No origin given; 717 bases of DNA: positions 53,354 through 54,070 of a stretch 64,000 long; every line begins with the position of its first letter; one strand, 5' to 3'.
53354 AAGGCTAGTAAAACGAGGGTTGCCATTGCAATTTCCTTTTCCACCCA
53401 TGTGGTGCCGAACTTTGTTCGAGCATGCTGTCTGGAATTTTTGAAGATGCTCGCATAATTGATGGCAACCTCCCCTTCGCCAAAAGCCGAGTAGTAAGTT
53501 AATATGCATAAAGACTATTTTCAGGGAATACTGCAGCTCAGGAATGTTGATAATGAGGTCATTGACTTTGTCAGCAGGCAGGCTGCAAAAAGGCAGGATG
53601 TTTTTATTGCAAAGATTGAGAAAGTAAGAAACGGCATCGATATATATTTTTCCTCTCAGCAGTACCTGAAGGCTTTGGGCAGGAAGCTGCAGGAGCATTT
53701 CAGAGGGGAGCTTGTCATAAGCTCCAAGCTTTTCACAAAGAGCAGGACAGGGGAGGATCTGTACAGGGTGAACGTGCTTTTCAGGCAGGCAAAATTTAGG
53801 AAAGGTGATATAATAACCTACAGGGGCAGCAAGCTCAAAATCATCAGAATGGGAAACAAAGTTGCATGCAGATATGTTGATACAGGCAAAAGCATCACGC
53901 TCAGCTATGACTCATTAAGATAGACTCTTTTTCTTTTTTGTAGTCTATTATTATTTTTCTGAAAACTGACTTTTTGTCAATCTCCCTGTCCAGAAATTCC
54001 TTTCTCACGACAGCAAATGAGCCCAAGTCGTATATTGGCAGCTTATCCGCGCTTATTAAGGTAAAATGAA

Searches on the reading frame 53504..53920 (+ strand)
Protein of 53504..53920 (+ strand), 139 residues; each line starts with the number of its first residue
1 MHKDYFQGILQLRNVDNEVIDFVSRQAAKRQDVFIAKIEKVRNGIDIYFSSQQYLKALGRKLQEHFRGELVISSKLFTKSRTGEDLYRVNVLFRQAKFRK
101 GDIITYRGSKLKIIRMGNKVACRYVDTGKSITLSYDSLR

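Call 35: search_protein_families(library=pfam, proteins=[window:53504-53920:+], max_evalue=0.0001)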
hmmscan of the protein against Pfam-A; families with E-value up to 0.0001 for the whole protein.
window:53504-53920:+ (139 aa): 1 family
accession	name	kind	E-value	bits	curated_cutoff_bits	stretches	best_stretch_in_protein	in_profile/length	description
PF04981.18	NMD3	-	2.9e-12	47.1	24.9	1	3-92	142-240/243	NMD3 family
